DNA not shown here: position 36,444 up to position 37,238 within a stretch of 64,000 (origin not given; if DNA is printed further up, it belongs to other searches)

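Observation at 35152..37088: T3S chaperone directly upstream of two tandem GNAT acetyltransferases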

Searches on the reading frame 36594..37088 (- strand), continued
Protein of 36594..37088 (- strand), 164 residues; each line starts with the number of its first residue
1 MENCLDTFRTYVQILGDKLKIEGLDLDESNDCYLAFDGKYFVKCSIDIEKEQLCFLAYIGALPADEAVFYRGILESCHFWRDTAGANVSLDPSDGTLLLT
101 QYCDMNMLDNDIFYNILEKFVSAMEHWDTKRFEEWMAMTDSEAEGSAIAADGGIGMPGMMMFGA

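Call 37: search_protein_families(library=pfam, proteins=[P0124, P0125, P0126, P0128, P0131, P0133, P0127, P0129, P0212, P0228], max_evalue=0.01)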
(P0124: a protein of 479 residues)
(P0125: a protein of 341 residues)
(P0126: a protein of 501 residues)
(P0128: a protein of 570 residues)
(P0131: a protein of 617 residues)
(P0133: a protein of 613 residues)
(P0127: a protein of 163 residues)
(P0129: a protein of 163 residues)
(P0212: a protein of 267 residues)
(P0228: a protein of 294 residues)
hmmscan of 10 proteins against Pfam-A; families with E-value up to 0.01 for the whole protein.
P0124 (479 aa): 4 families
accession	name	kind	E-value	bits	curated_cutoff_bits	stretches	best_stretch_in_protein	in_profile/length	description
PF07714.23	PK_Tyr_Ser-Thr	-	5.8e-23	81.9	23.1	1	230-446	37-258/258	Protein tyrosine and serine/threonine kinase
PF00069.31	Pkinase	-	3.4e-22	79.5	31.7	1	212-426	12-241/263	Protein kinase domain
PF05932.18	CesT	-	1.9e-06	28.5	22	1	51-164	4-118/119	Tir chaperone protein (CesT) family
PF14531.12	Kinase-like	-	0.0075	16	25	0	289-340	140-191/289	Kinase-like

P0125 (341 aa): 1 family
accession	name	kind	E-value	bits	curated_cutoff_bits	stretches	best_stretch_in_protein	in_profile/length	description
PF05932.18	CesT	-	2.8e-31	108.6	22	2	201-318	3-119/119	Tir chaperone protein (CesT) family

P0126 (501 aa): 5 families
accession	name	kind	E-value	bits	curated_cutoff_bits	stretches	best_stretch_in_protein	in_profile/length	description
PF00069.31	Pkinase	-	2.9e-30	106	31.7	1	246-465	35-254/263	Protein kinase domain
PF07714.23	PK_Tyr_Ser-Thr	-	6.5e-26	91.6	23.1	1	245-470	36-255/258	Protein tyrosine and serine/threonine kinase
PF05932.18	CesT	-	7.3e-10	39.4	22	1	59-175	2-119/119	Tir chaperone protein (CesT) family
PF14531.12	Kinase-like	-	0.0027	17.5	25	1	332-396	159-218/289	Kinase-like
PF06293.20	Kdo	-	0.0066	16.4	21.3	0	332-355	132-155/207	Lipopolysaccharide kinase (Kdo/WaaP) family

P0128 (570 aa): 3 families
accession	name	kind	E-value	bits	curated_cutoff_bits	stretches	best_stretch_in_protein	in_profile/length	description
PF07714.23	PK_Tyr_Ser-Thr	-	6.1e-22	78.6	23.1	1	350-542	49-258/258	Protein tyrosine and serine/threonine kinase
PF00069.31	Pkinase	-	1.6e-21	77.3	31.7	1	350-540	46-259/263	Protein kinase domain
PF05932.18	CesT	-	5.8e-21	75.3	22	2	166-282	3-119/119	Tir chaperone protein (CesT) family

P0131 (617 aa): 3 families
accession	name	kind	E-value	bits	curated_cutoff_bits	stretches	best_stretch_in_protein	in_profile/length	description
PF00069.31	Pkinase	-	2.8e-38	132.3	31.7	1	333-585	2-259/263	Protein kinase domain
PF07714.23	PK_Tyr_Ser-Thr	-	5.2e-37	128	23.1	1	336-587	5-258/258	Protein tyrosine and serine/threonine kinase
PF05932.18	CesT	-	8.1e-18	65.1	22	2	175-290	3-118/119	Tir chaperone protein (CesT) family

P0133 (613 aa): 3 families
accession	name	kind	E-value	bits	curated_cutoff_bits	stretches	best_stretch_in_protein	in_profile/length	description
PF07714.23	PK_Tyr_Ser-Thr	-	1.3e-29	103.7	23.1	1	360-584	33-257/258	Protein tyrosine and serine/threonine kinase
PF00069.31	Pkinase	-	1.7e-28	100.2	31.7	1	338-583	7-259/263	Protein kinase domain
PF05932.18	CesT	-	2.6e-20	73.2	22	1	176-291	3-119/119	Tir chaperone protein (CesT) family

P0127 (163 aa): 1 family
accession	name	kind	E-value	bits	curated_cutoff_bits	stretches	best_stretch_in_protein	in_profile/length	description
PF05932.18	CesT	-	2.1e-14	54.1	22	1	11-131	2-118/119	Tir chaperone protein (CesT) family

P0129 (163 aa): 1 family
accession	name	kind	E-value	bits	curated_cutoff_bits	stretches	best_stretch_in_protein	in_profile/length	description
PF05932.18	CesT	-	2.1e-11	44.4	22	1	7-124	2-119/119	Tir chaperone protein (CesT) family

P0212 (267 aa): 1 family
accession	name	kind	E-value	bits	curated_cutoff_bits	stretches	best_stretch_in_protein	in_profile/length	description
PF05932.18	CesT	-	2.1e-23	83.2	22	2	7-123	2-118/119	Tir chaperone protein (CesT) family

P0228 (294 aa): 1 family
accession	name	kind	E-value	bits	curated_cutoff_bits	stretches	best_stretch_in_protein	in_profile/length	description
PF05932.18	CesT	-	8.4e-31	107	22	2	157-272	2-119/119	Tir chaperone protein (CesT) family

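Call 38: list_cluster_members(proteins=[P0124, P0125, P0126, P0128, P0131, P0133, P0127, P0129, P0130, P0132])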
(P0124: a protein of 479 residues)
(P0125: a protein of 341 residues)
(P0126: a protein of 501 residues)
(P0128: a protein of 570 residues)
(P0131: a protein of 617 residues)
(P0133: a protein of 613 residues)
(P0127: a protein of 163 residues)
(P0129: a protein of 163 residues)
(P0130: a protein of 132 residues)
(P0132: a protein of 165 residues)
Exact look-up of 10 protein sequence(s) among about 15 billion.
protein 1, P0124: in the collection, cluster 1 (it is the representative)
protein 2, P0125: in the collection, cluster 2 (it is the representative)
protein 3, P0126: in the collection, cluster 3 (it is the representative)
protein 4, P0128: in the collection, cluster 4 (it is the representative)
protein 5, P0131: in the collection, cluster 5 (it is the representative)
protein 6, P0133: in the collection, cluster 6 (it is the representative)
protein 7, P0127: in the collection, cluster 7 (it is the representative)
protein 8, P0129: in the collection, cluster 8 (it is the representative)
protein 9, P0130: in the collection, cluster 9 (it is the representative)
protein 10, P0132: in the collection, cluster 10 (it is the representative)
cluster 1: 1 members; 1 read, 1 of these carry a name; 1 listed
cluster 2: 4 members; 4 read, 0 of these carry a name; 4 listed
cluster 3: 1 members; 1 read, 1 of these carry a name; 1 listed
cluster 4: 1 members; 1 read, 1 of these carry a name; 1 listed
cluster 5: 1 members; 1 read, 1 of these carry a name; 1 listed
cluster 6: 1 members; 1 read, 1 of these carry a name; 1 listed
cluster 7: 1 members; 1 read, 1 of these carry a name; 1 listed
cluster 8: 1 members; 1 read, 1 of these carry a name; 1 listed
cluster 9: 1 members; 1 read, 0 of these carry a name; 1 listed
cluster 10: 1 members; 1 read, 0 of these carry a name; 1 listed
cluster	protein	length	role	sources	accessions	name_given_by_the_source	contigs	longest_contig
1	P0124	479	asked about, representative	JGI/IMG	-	hypothetical protein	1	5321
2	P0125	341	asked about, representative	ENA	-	-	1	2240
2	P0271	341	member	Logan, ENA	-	-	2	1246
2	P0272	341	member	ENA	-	-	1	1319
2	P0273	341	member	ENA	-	-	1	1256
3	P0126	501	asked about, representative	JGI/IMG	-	hypothetical protein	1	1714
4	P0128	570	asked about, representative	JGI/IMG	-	hypothetical protein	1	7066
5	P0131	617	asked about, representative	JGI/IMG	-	hypothetical protein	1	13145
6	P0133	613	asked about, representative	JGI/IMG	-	hypothetical protein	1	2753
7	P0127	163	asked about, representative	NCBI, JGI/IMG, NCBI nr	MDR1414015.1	MAG: type III secretion system chaperone [Puniceicoccales bacterium] | hypothetical protein | type III secretion system chaperone [Puniceicoccales bacterium]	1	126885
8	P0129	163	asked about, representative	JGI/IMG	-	hypothetical protein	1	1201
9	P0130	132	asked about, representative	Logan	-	-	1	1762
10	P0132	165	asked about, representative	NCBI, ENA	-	-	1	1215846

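Call 39: find_encoding_contigs(protein=P0127, flank=6000, max_places=2)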
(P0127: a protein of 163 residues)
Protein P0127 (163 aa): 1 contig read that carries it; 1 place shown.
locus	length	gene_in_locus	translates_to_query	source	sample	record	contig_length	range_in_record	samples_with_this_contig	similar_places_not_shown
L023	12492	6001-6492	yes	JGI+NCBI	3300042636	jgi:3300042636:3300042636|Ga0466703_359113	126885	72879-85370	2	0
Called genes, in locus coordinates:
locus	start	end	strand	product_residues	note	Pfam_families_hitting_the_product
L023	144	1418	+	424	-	PF02403:Seryl_tRNA_N, PF00587:tRNA-synt_2b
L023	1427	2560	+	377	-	-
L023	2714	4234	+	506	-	PF00587:tRNA-synt_2b, PF03129:HGTP_anticodon, PF09180:ProRS-C_1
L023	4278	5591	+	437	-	PF13393:tRNA-synt_His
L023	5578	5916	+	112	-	PF01883:FeS_assembly_P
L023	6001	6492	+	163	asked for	PF05932:CesT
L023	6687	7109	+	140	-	PF00583:Acetyltransf_1, PF13302:Acetyltransf_3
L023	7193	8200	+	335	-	PF03739:LptF_LptG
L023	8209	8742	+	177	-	-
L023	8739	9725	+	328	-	PF01145:Band_7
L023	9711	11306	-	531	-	PF01676:Metalloenzyme, PF06415:iPGM_N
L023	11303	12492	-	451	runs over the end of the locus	PF05496:RuvB_N, PF00004:AAA, PF13173:AAA_14 (weak), PF16193:AAA_assoc_2, PF12002:MgsA_C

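Call 40: find_encoding_contigs(protein=P0131, flank=6000, max_places=2)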
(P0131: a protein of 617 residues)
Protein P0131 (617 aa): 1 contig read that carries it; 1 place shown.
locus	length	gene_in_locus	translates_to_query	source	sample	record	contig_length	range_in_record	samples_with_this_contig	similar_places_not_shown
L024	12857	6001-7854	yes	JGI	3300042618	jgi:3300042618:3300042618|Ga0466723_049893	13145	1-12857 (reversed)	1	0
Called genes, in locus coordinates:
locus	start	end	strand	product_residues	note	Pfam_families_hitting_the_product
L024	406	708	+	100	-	-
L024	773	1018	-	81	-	-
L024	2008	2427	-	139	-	-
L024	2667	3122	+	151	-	-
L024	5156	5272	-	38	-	-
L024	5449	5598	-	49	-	-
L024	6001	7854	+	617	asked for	PF05932:CesT, PF00069:Pkinase, PF07714:PK_Tyr_Ser-Thr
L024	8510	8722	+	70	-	-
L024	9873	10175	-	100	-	-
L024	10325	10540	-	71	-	-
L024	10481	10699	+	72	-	-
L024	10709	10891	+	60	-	-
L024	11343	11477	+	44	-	-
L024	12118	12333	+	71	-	-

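Call 44: find_encoding_contigs(protein=P0132, flank=5000, max_places=2)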
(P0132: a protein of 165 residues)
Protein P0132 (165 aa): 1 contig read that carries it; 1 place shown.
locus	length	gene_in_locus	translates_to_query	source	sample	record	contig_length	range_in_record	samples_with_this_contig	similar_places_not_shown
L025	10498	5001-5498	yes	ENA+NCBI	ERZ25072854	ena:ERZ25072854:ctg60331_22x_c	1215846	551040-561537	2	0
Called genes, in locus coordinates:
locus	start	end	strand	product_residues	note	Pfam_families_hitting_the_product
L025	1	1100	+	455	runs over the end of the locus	PF00209:SNF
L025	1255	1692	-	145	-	PF00903:Glyoxalase (weak)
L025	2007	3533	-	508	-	PF03853:YjeF_N, PF01256:Carb_kinase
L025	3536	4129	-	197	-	PF01292:Ni_hydr_CYTB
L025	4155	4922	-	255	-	PF01513:NAD_kinase (weak), PF20143:NAD_kinase_C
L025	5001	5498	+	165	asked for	PF05932:CesT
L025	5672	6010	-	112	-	PF00403:HMA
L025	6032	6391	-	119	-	PF02411:MerT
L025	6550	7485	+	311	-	PF02463:SMC_N (faint), PF00005:ABC_tran, PF13304:AAA_21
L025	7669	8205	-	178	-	PF01923:Cob_adeno_trans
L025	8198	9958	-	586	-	PF00501:AMP-binding, PF23562:AMP-binding_C_3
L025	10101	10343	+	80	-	-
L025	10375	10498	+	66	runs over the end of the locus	-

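Call 45: find_encoding_contigs(protein=P0128, flank=5000, max_places=2)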
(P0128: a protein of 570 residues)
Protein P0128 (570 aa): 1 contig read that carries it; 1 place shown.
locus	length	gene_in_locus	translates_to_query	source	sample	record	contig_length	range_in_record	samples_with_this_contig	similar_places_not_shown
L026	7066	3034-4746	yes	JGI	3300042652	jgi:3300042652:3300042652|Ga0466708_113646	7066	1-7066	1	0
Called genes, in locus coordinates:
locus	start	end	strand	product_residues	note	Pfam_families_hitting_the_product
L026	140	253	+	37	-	-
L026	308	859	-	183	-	-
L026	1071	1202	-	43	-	-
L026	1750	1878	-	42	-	-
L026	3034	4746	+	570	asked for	PF05932:CesT, PF00069:Pkinase, PF07714:PK_Tyr_Ser-Thr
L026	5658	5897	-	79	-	-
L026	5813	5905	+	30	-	-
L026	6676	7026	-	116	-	-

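Call 50: list_cluster_members(proteins=[P0134, P0135, P0136, P0137, P0138, P0139, P0140, P0141, P0143, P0149])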
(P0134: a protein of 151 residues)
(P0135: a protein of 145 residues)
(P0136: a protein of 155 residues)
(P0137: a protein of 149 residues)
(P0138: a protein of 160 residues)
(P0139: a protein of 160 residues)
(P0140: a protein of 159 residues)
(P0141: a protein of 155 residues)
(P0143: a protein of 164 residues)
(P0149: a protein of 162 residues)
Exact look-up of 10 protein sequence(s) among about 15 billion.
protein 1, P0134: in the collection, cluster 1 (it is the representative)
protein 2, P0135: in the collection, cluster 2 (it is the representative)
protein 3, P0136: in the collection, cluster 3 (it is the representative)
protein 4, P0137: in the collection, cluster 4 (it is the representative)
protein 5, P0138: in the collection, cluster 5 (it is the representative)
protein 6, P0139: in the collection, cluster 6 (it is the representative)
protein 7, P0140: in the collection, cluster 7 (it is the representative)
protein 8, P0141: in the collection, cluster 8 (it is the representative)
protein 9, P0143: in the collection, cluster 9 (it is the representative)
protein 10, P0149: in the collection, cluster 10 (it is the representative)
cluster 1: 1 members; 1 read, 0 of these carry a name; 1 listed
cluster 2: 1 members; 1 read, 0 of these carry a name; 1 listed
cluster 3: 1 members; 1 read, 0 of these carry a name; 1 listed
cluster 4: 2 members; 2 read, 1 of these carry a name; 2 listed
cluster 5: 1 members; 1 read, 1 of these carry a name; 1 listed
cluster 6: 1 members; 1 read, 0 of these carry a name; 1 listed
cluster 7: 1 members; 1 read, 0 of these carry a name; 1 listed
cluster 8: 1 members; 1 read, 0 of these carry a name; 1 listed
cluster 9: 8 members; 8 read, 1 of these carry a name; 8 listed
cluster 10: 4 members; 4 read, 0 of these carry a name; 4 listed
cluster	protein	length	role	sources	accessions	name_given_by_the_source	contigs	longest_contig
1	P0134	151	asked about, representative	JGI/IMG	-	-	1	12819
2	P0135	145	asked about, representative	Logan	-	-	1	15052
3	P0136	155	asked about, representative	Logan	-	-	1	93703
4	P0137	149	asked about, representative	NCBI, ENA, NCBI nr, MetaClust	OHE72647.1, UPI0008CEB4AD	MAG: hypothetical protein A2007_06440 [Verrucomicrobia bacterium GWC2_42_7] | status=active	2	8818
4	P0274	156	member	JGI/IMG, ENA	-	-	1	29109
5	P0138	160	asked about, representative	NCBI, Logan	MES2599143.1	MAG: type III secretion system chaperone [Verrucomicrobiota bacterium]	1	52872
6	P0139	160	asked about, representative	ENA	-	-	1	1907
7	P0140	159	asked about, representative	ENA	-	-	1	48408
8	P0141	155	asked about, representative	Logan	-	-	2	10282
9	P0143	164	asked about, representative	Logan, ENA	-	-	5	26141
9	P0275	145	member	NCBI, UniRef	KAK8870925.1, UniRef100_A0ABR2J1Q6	hypothetical protein M9Y10_008838 [Tritrichomonas musculus] | Uncharacterized protein n=1 Tax=Tritrichomonas musculus TaxID=1915356 ...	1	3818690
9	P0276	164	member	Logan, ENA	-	-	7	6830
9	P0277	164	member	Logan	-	-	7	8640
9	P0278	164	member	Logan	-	-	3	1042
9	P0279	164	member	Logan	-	-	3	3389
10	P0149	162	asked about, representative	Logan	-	-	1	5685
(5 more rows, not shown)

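Call 67: predict_structure(alignment_id=A3)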
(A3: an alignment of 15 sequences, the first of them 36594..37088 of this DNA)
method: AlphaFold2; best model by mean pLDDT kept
length: 164 residues; sequences in the alignment: 15
mean_pLDDT: 80.9   pTM: 0.73
mean pLDDT of the five models: 80.9, 80.8, 80.0, 79.7, 79.2
residues with pLDDT >= 90: 78; 70-90: 55; 50-70: 9; < 50: 22
segments of 3 or more residues with pLDDT < 50: 143-164
pLDDT, mean of each block of 10 residues (from residue 1): 84 93 92 90 93 93 85 80 82 89 91 93 88 76 46 36 40
secondary structure, 60 per line:
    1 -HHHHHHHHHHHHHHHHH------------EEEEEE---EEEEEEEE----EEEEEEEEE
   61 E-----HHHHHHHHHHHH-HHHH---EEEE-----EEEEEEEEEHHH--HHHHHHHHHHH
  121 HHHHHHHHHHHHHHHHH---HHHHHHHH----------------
elements in order: H2-18 E31-36 E40-47 E52-61 H67-78 H80-83 E87-90 E96-104 H110-137 H141-148

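Call 70: fold_search(model_id=the predicted structure, library=pdb)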
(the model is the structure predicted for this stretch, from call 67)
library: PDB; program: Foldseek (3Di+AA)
matches with E <= 10: 1510; with E <= 0.001: 48
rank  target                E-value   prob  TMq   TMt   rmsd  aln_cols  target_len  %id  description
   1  3kxy_B                9.1e-09  1.00  0.70  0.86   2.1       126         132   17  Crystal Structure of the ExsC-ExsE Complex (released 2010-06-30)
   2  3kxy_F                1.8e-08  1.00  0.69  0.84   2.3       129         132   18  Crystal Structure of the ExsC-ExsE Complex (released 2010-06-30)
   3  3kxy_J                2.4e-08  1.00  0.69  0.87   2.2       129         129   18  Crystal Structure of the ExsC-ExsE Complex (released 2010-06-30)
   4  3kxy_H                2.6e-08  1.00  0.69  0.86   2.2       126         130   17  Crystal Structure of the ExsC-ExsE Complex (released 2010-06-30)
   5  4g6t_A                3.5e-08  1.00  0.66  0.82   2.6       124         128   16  Structure of the HopA1-SchA Chaperone-Effector Complex (released 2013-06-05)
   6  3kxy_D                4.5e-08  1.00  0.68  0.85   2.2       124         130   18  Crystal Structure of the ExsC-ExsE Complex (released 2010-06-30)
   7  3kxy_A                9.9e-08  1.00  0.65  0.79   2.6       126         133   19  Crystal Structure of the ExsC-ExsE Complex (released 2010-06-30)
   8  1ttw_A                1.3e-07  1.00  0.57  0.76   3.5       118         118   19  Crystal structure of the Yersinia Pestis type III secretion chaperone SycH in complex with a stable fragment of YscM2 (released 2004-08-31)
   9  5z38_A                1.9e-07  1.00  0.60  0.64   2.9       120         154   20  Crystal structure of CsrA bound to CesT (released 2018-04-04)
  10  9ux0_B                4.6e-07  1.00  0.65  0.80   2.4       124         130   14  Crystal structure of the virulence effector VepA in complex with its secretion chaperone VecA (released 2025-06-25)
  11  5wez_A                4.6e-07  1.00  0.62  0.77   2.6       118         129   20  Structure of the Tir-CesT effector-chaperone complex (released 2018-07-11)
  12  5z38_D                4.6e-07  1.00  0.58  0.63   3.0       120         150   20  Crystal structure of CsrA bound to CesT (released 2018-04-04)
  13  9uwz_A                5.5e-07  1.00  0.60  0.73   3.8       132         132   16  Crystal structure of the type III secretion chaperone VecA from Vibrio parahaemolyticus (released 2025-06-25)
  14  5z38_C                6.2e-07  1.00  0.60  0.63   3.0       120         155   20  Crystal structure of CsrA bound to CesT (released 2018-04-04)
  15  1jyo_A                6.6e-07  1.00  0.66  0.82   2.5       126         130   19  Structure of the Salmonella Virulence Effector SptP in Complex with its Secretion Chaperone SicP (released 2001-11-07)
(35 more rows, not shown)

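Call 76: list_cluster_members(proteins=[P0212, P0224, P0228, P0142, P0152, P0199, P0233, P0144, P0145, P0146])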
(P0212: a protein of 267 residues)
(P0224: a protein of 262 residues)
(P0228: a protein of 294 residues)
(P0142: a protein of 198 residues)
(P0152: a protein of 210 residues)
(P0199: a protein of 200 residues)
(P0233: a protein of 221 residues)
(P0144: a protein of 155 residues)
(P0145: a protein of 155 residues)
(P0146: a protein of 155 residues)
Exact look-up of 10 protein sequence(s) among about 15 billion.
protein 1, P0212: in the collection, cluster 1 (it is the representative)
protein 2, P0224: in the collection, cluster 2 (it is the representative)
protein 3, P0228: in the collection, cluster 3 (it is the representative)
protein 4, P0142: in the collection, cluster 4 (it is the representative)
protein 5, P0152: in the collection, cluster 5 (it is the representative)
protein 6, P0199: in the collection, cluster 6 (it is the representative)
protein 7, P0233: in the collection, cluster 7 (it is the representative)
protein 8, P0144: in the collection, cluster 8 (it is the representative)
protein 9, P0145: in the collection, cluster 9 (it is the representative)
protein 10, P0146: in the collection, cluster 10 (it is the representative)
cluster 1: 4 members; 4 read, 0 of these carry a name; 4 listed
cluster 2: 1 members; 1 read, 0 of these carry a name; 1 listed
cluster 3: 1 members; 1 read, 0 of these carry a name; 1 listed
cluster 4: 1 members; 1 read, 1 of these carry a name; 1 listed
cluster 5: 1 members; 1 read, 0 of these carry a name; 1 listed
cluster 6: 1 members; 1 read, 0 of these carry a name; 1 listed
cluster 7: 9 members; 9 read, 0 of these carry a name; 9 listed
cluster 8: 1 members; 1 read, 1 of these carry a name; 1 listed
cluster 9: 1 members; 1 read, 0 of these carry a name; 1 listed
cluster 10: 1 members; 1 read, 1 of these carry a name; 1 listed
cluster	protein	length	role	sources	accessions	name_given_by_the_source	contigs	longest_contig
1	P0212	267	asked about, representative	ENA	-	-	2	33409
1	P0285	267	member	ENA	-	-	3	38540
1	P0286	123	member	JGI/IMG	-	-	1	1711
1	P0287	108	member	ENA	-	-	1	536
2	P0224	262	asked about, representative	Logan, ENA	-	-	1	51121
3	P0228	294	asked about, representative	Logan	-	-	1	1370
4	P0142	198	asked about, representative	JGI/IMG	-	hypothetical protein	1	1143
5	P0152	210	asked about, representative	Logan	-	-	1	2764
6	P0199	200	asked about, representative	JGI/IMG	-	-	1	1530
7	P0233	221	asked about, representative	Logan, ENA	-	-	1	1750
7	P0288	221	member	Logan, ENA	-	-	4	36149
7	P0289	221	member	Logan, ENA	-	-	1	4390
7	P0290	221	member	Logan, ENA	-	-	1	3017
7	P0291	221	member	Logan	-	-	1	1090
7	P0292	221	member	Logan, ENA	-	-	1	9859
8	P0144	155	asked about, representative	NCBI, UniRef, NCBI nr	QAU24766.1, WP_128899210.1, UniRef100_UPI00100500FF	CesT family type III secretion system chaperone [Dyella sp. M7H15-1] | type III secretion system chaperone n=1 Tax=Dyella sp. M7H15-1 TaxID=2501295 ... | type III secretion system chaperone [Dyella sp. M7H15-1]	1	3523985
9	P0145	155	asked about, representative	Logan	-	-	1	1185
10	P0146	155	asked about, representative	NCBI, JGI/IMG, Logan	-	hypothetical protein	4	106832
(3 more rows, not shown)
